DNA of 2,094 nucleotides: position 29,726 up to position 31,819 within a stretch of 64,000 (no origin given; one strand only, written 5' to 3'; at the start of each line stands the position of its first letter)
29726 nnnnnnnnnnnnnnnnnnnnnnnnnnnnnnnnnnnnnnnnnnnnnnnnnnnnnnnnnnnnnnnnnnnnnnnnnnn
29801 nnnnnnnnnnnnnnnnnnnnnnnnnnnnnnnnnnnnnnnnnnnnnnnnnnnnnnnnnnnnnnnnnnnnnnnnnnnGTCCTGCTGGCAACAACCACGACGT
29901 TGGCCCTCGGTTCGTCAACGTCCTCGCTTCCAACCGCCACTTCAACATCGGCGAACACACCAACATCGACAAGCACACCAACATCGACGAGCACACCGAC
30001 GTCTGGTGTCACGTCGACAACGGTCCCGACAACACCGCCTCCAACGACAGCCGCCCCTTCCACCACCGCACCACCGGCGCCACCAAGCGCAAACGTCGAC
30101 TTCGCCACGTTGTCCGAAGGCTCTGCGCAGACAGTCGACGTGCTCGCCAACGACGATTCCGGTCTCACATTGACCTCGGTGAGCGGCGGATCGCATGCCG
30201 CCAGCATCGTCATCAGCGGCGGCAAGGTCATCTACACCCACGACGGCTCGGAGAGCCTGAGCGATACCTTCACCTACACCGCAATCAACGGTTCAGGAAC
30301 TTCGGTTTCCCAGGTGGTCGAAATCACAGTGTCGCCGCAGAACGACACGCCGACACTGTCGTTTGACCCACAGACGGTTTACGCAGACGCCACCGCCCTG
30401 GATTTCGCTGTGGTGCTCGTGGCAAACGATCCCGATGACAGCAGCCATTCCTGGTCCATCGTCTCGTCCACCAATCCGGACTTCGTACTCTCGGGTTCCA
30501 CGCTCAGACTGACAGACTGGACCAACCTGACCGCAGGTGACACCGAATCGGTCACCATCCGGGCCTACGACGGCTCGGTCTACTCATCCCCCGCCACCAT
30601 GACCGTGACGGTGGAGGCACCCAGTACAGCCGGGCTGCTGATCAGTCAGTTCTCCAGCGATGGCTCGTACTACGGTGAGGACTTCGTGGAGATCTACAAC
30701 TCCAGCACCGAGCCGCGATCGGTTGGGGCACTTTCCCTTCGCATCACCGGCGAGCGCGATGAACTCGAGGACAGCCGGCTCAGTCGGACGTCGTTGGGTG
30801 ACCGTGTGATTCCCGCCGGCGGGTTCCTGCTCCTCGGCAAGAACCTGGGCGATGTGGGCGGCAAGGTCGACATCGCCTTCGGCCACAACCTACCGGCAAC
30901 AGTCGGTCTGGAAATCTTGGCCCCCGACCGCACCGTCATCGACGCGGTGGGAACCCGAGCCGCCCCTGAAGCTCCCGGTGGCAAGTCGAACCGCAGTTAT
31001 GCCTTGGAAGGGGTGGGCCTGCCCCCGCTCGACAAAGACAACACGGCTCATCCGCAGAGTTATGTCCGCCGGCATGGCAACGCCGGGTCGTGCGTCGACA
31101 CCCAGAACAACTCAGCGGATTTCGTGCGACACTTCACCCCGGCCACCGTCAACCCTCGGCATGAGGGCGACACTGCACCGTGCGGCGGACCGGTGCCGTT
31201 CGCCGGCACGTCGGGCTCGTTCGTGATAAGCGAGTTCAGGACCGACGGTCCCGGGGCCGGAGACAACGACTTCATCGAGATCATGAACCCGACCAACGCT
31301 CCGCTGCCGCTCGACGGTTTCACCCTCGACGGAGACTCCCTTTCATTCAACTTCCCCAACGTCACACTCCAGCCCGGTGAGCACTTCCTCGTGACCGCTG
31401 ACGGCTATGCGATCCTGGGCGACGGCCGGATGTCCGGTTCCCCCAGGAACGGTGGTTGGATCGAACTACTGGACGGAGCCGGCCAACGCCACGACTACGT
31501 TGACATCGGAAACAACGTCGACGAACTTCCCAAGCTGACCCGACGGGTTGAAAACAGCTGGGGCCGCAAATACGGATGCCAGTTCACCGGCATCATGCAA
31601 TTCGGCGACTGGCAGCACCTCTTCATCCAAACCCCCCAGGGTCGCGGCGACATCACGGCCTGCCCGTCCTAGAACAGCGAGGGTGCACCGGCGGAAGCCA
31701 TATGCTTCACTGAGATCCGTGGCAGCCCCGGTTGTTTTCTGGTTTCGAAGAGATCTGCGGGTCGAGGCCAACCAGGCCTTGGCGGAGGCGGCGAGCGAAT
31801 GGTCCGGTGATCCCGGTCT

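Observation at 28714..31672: HD-GYP c-di-GMP phosphodiesterase apparently fused to an extracellular cadherin-like + double lamin-tail-domain module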

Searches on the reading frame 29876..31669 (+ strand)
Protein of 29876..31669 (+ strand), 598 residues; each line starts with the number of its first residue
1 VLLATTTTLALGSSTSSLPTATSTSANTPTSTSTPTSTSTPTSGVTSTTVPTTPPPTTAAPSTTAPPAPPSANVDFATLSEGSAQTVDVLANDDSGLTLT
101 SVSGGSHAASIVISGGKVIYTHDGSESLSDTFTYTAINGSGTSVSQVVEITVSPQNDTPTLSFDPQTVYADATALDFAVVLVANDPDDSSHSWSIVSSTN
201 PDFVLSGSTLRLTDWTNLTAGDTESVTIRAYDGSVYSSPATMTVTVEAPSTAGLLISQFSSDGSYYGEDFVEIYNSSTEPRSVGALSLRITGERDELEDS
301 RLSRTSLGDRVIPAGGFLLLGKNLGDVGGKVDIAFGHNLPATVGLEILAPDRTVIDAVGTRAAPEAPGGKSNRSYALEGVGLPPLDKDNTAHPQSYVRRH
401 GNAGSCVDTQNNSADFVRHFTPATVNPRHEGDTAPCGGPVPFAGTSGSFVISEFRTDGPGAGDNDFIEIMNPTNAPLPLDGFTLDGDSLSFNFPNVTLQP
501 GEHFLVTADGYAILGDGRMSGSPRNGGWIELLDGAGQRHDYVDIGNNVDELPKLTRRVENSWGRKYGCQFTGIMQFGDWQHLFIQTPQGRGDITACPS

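Call 3: search_protein_families(library=pfam, proteins=[window:29876-31669:+], max_evalue=0.01)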
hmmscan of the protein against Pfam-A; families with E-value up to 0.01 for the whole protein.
window:29876-31669:+ (598 aa): 3 families
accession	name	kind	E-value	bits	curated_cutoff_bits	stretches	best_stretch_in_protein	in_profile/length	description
PF00932.25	LTD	-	1.5e-17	64.4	34.3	1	446-543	5-106/109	Lamin Tail Domain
PF17963.7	Big_9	-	2.8e-10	41.4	23.6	1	69-151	3-89/89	Bacterial Ig domain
PF16184.11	Cadherin_3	-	3.2e-05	24.3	25.5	1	113-152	67-106/106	Cadherin-like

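Call 5: find_homologous_proteins(query=window:29876-31669:+)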
Query window:29876-31669:+ (598 aa): 37 proteins with E <= 0.001 among 8000 candidates.
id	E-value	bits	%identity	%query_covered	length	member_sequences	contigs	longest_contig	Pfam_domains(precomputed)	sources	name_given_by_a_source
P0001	0.0e+0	1032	100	76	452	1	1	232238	PF00932.26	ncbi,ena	-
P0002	7.7e-289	977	82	89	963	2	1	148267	PF17963.8,PF13487.13,PF00932.26,PF01966.29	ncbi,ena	-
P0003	1.2e-274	931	78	88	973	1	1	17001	PF17963.8,PF13487.13,PF00932.26,PF01966.29,PF16184.12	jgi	jgi:hypothetical protein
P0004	2.0e-123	431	45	86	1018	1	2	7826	PF17963.8,PF13487.13,PF00932.26,PF01966.29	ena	-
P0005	2.5e-80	289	47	58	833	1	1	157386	PF13487.13,PF00932.26,PF01966.29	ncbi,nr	ncbi:MAG: HD domain-containing protein [Acidimicrobiales bacterium]|nr:HD domain-containing protein 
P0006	3.9e-56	209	34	87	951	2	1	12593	PF17963.8,PF13487.13,PF00932.26,PF17892.8,PF01966.29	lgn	-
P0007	3.1e-36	143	32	32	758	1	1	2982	PF17963.8,PF17892.8,PF17803.8,PF16184.12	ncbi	ncbi:MAG: Ig-like domain-containing protein, partial [Erysipelotrichaceae bacterium]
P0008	6.0e-28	116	35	15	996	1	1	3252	PF17963.8,PF17892.8,PF17803.8,PF16184.12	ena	-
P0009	7.1e-27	112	34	30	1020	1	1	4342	PF17963.8,PF17892.8,PF17803.8,PF16184.12,PF00353.26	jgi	jgi:VCBS repeat-containing protein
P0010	7.9e-25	106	31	41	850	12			PF17963.8,PF17892.8,PF04170.19,PF17803.8,PF19076.7,PF00908.24,PF16184.12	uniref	uniref:Ig-like domain-containing protein n=1 Tax=uncultured Mycolicibacterium sp. TaxID=2320817 RepI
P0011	9.0e-20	89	35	15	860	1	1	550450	PF17963.8,PF17892.8,PF17803.8,PF19076.7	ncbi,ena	-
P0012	8.5e-19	86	30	30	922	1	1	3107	PF21027.4,PF22352.3,PF17963.8,PF17892.8,PF17803.8,PF05345.19,PF16184.12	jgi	-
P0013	3.4e-14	71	42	24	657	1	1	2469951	PF13487.13,PF00932.26,PF01966.29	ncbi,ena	-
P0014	7.5e-14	69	33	30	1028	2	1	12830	PF17963.8,PF17892.8,PF17803.8,PF19076.7,PF16184.12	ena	-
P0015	2.1e-12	65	35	20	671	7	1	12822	PF00932.26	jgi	jgi:hypothetical protein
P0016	4.7e-9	54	27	44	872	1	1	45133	PF00932.26,PF19078.7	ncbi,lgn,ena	ncbi:MAG: lamin tail domain-containing protein [Chloroflexota bacterium]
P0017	1.2e-8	52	28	44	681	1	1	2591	PF00932.26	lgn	-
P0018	2.5e-7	48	41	20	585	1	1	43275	PF17963.8,PF17892.8,PF17803.8,PF00353.26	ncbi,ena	-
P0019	3.1e-7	48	28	29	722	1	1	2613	PF00932.26,PF16640.12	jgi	jgi:hypothetical protein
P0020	3.3e-7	47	32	29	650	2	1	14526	PF17963.8,PF17892.8,PF17803.8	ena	-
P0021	4.7e-7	47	33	30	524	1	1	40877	PF17963.8,PF17892.8,PF17803.8,PF16184.12,PF00082.28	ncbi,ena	-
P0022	1.1e-6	46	27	48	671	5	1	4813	PF00932.26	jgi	-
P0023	1.1e-6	46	38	30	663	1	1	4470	PF17963.8,PF17892.8,PF17803.8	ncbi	-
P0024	1.3e-6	46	33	27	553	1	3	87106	PF17963.8,PF17892.8,PF05593.20,PF17803.8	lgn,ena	-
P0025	2.8e-6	44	28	18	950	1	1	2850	PF17963.8,PF17892.8,PF17803.8,PF05345.19,PF16184.12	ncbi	ncbi:hypothetical protein LCGC14_1746800, partial [marine sediment metagenome]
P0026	4.0e-6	44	26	42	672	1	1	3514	PF00932.26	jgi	jgi:hypothetical protein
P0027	5.7e-6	43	34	26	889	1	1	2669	PF17963.8,PF17892.8,PF17803.8,PF19076.7,PF05345.19,PF16184.12,PF17210.10,PF19077.7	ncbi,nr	ncbi:MAG TPA: hypothetical protein DD670_20865, partial [Planctomycetaceae bacterium]|nr:hypothetica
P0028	1.9e-5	42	36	15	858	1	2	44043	PF00932.26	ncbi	-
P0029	3.7e-5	41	35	16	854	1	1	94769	PF17963.8,PF17892.8,PF17803.8,PF19076.7,PF16184.12,PF19077.7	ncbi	ncbi:tandem-95 repeat protein, partial [Mycobacterium sp. NPDC003323]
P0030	4.6e-5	40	43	11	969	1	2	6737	PF00932.26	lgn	-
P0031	4.7e-5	40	31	20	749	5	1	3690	PF00932.26,PF16640.12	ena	-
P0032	5.1e-5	40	30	29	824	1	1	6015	PF00932.26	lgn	-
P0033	5.8e-5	40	46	13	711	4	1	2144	PF00932.26,PF16640.12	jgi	jgi:hypothetical protein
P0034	1.1e-4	39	32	32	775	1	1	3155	PF17963.8,PF13487.13,PF17892.8,PF01966.29,PF17803.8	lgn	-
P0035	1.5e-4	39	39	12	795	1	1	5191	PF00932.26,PF16640.12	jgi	jgi:hypothetical protein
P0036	1.9e-4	38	33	31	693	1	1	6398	PF00932.26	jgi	jgi:hypothetical protein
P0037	5.8e-4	37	36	15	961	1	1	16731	PF17963.8,PF17892.8,PF17803.8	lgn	-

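Call 7: find_encoding_contigs(protein=P0002, flank=6000, max_places=3)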
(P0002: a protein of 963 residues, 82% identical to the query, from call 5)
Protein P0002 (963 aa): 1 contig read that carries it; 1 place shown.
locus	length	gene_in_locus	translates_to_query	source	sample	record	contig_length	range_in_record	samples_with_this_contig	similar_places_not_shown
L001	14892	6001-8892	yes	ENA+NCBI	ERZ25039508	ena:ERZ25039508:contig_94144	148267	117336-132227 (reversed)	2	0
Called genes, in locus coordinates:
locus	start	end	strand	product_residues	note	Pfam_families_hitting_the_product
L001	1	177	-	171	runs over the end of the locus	PF02130:YbeY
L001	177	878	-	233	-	PF02562:PhoH, PF13604:AAA_30, PF13245:AAA_19 (weak)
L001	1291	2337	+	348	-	-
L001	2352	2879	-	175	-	PF13560:HTH_31, PF01381:HTH_3, PF21179:BldD-like_C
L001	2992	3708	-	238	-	PF20260:PUA_4, PF04452:Methyltrans_RNA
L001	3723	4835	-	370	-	PF00226:DnaJ, PF01556:DnaJ_C, PF00684:DnaJ_CXXCXGXG, PF27439:DnaJ_C_2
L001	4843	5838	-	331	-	PF01628:HrcA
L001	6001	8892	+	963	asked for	PF01966:HD, PF13487:HD_5, PF17963:Big_9, PF00932:LTD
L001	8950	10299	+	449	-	PF00875:DNA_photolyase, PF03441:FAD_binding_7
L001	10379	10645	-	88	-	PF01649:Ribosomal_S20p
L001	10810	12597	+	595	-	PF00009:GTP_EFTU, PF01926:MMR_HSR1 (weak), PF03144:GTP_EFTU_D2, PF00679:EFG_C, PF06421:LepA_C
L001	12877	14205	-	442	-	PF00232:Glyco_hydro_1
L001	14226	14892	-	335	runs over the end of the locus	PF06144:DNA_pol3_delta (weak)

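Call 8: find_encoding_contigs(protein=P0001, flank=6000, max_places=3)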
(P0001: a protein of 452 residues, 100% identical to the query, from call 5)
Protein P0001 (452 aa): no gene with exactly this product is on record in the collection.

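Call 20: search_protein_representatives(protein=P0002)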
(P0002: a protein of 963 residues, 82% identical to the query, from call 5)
Query: 963 residues. Proteins with E-value up to 0.001 (for the whole library): 118329; up to 1e-10: 86603; up to 1e-30: 7245. The best 150 are listed.
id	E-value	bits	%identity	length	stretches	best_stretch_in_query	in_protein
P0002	0.0e+00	2159.5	100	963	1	1-963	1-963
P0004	3.5e-281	952.0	52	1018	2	4-443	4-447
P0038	1.8e-234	797.4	36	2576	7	15-617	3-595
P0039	4.4e-222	756.4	88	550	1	1-385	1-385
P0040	5.4e-182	623.7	38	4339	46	435-555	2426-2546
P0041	3.4e-179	614.4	46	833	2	4-437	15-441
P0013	3.3e-176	604.6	57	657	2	4-440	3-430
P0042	3.3e-168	578.1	39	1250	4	4-531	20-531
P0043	9.1e-164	563.4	42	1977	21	441-527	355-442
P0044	4.2e-161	554.6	43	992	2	37-441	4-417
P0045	1.5e-156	539.5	37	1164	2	5-634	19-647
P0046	1.8e-143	496.2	39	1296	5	16-368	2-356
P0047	4.6e-143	494.9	58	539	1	4-435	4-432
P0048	6.2e-142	491.1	37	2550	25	439-531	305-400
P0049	1.5e-140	486.5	36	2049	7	5-620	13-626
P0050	1.0e-139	483.8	46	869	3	5-401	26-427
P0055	1.0e-129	450.7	44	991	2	5-531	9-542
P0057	1.7e-126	440.1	53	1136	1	4-440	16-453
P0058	5.3e-125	435.1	43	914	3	16-408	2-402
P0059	4.7e-124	432.0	41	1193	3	2-550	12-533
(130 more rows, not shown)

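Call 31: search_protein_families(library=pfam, proteins=[P0042, P0044, P0045, P0050, P0055, P0057, P0059, P0041, P0058], max_evalue=0.001)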
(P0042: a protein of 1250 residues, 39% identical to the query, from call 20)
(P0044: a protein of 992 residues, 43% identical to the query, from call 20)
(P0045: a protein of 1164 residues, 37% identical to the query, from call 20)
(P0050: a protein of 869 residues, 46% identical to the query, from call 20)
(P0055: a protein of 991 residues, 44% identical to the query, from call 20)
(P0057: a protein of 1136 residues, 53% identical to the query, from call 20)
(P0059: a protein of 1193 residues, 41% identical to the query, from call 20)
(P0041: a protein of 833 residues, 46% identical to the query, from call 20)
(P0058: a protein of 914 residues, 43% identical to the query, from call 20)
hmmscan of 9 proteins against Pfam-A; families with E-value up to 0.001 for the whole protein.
P0042 (1250 aa): 7 families
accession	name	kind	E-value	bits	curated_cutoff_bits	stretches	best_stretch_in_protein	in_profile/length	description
PF17963.7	Big_9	-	1.4e-72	241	23.6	5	527-614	1-88/89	Bacterial Ig domain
PF17803.7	Cadherin_4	-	2e-59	198.4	25.1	5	704-772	1-71/71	Bacterial cadherin-like domain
PF13487.12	HD_5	-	1e-32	113.6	27.2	1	150-313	5-170/170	HD domain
PF17892.7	Cadherin_5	-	2.6e-32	111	26.5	3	526-616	1-97/98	Cadherin-like domain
PF00932.25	LTD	-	7.9e-22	78.1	34.3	2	910-978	5-71/109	Lamin Tail Domain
PF01966.28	HD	-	1.2e-15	58.3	22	1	161-282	3-116/116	HD domain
PF16184.11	Cadherin_3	-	5.9e-12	45.9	25.5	0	672-700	68-96/106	Cadherin-like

P0044 (992 aa): 6 families
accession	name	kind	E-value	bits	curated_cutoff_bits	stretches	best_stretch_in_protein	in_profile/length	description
PF13487.12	HD_5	-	4.9e-36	124.5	27.2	1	101-260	5-166/170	HD domain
PF17963.7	Big_9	-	9.6e-29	100.6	23.6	2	447-536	1-89/89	Bacterial Ig domain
PF00932.25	LTD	-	2.1e-22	80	34.3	2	835-910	4-84/109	Lamin Tail Domain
PF17892.7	Cadherin_5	-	7.2e-21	74.3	26.5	2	447-537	2-97/98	Cadherin-like domain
PF01966.28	HD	-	5.2e-20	72.3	22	1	112-233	3-116/116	HD domain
PF17803.7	Cadherin_4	-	1.6e-17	64.2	25.1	2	438-505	2-71/71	Bacterial cadherin-like domain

P0045 (1164 aa): 7 families
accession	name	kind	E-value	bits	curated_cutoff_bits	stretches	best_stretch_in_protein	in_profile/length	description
PF17963.7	Big_9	-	3e-61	204.8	23.6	3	446-534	1-89/89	Bacterial Ig domain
PF17803.7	Cadherin_4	-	2e-45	153.6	25.1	4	717-787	1-71/71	Bacterial cadherin-like domain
PF17892.7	Cadherin_5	-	3.7e-43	145.8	26.5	3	446-536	2-98/98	Cadherin-like domain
PF13487.12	HD_5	-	1.5e-34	119.7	27.2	1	148-310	6-170/170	HD domain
PF00932.25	LTD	-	9.9e-24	84.3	34.3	2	821-922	3-105/109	Lamin Tail Domain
PF01966.28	HD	-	2.2e-15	57.4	22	1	158-279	3-116/116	HD domain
PF00028.23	Cadherin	-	7.7e-07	29.9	28.8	1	549-630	3-92/93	Cadherin domain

P0050 (869 aa): 7 families
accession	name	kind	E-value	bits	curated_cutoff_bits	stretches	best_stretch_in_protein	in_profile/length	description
PF17963.7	Big_9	-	6.6e-43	146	23.6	3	594-683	1-89/89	Bacterial Ig domain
PF17803.7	Cadherin_4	-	3.2e-34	117.7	25.1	3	584-652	1-71/71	Bacterial cadherin-like domain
PF13487.12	HD_5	-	3.8e-33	115.1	27.2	1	155-317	5-169/170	HD domain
PF17892.7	Cadherin_5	-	3.4e-25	88.2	26.5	2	593-684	1-97/98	Cadherin-like domain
PF01966.28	HD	-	1.2e-18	67.9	22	1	166-287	3-116/116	HD domain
PF16184.11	Cadherin_3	-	1.2e-07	32.1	25.5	0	647-674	69-96/106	Cadherin-like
PF13290.12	CHB_HEX_C_1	-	0.00065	20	22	0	551-594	18-57/67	Chitobiase/beta-hexosaminidase C-terminal domain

P0055 (991 aa): 6 families
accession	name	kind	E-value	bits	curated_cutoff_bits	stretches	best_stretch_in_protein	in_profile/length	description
PF17963.7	Big_9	-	2.7e-74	246.6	23.6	4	538-626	1-89/89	Bacterial Ig domain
PF17892.7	Cadherin_5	-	3.1e-55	184.5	26.5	4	537-628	1-98/98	Cadherin-like domain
PF17803.7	Cadherin_4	-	1.2e-44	151.2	25.1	3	621-688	1-71/71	Bacterial cadherin-like domain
PF13487.12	HD_5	-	5.5e-35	121.1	27.2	1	138-300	6-170/170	HD domain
PF01966.28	HD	-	3.4e-19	69.7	22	1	148-267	3-114/116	HD domain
PF19076.6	CshA_repeat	-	9.9e-06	26.6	27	0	479-534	53-103/103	Surface adhesin CshA repetitive domain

P0057 (1136 aa): 5 families
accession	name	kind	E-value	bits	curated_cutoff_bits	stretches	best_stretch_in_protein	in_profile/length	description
PF13487.12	HD_5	-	2.7e-36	125.3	27.2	1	144-308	4-170/170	HD domain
PF17803.7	Cadherin_4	-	3.4e-21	76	25.1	3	553-611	2-61/71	Bacterial cadherin-like domain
PF17963.7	Big_9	-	5.3e-19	69.3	23.6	2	562-641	1-79/89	Bacterial Ig domain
PF01966.28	HD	-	2e-17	64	22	1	156-277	3-116/116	HD domain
PF17892.7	Cadherin_5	-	1e-16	61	26.5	3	561-637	1-82/98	Cadherin-like domain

P0059 (1193 aa): 5 families
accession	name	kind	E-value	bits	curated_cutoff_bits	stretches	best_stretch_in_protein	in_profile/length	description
PF17963.7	Big_9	-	6.5e-80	264.6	23.6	4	621-711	2-89/89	Bacterial Ig domain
PF17892.7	Cadherin_5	-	1.5e-58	195.1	26.5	4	620-712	2-97/98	Cadherin-like domain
PF17803.7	Cadherin_4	-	3.4e-44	149.7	25.1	4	611-680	2-71/71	Bacterial cadherin-like domain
PF13487.12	HD_5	-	1.3e-36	126.3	27.2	1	145-307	6-170/170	HD domain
PF01966.28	HD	-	1.7e-19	70.6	22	1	155-274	3-114/116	HD domain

P0041 (833 aa): 3 families
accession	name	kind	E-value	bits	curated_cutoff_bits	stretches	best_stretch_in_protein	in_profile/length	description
PF13487.12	HD_5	-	4.8e-34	118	27.2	1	146-308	6-170/170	HD domain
PF00932.25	LTD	-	7.6e-20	71.8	34.3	2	678-779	5-106/109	Lamin Tail Domain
PF01966.28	HD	-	1.7e-16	60.9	22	1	156-277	3-116/116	HD domain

P0058 (914 aa): 5 families
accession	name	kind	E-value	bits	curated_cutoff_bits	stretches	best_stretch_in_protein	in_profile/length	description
PF17963.7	Big_9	-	1.4e-70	234.6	23.6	5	666-752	2-89/89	Bacterial Ig domain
PF17803.7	Cadherin_4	-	3.4e-60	200.9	25.1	4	747-811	1-69/71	Bacterial cadherin-like domain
PF13487.12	HD_5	-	2.3e-34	119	27.2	1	121-283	6-170/170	HD domain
PF17892.7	Cadherin_5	-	2.1e-26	92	26.5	3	666-754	3-98/98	Cadherin-like domain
PF01966.28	HD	-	2.5e-17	63.7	22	1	131-252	3-116/116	HD domain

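Call 37: predict_structure(alignment_id=A1)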
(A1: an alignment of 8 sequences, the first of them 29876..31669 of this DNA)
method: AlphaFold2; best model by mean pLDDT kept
length: 598 residues; sequences in the alignment: 8
mean_pLDDT: 61.0   pTM: 0.38
mean pLDDT of the five models: 61.0, 58.7, 56.3, 55.2, 54.1
residues with pLDDT >= 90: 79; 70-90: 180; 50-70: 117; < 50: 222
segments of 3 or more residues with pLDDT < 50: 1-53, 55-64, 172-175, 263-267, 294-300, 325-329, 360-394, 398-447, 547-598
pLDDT, mean of each block of 10 residues (from residue 1): 31 31 30 34 37 43 60 88 90 89 92 93 87 92 92 81 77 62 77 92 90 76 89 86 77 65 55 68 80 48 76 68 54 70 69 63 32 27 34 47 27 24 34 28 41 57 69 70 84 81 73 71 69 79 53 32 35 26 25 23
secondary structure, 60 per line:
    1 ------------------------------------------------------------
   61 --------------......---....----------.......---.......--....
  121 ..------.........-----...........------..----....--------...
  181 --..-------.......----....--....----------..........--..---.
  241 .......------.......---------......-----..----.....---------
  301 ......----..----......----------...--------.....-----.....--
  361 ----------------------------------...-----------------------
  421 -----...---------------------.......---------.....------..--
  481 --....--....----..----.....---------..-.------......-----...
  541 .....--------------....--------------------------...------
elements in order: E75-80 E84-87 E98-104 E108-114 E117-122 E129-137 E143-153 E166-169 E178-180 E192-198 E203-206 E209-212 E223-232 E240-247 E254-260 E270-275 E287-291 E301-306 E317-322 E333-335 E344-348 E354-358 E395-397 E426-428 E450-456 E466-470 E483-486 E489-492 E503-507 E527-532 E538-545 E560-563
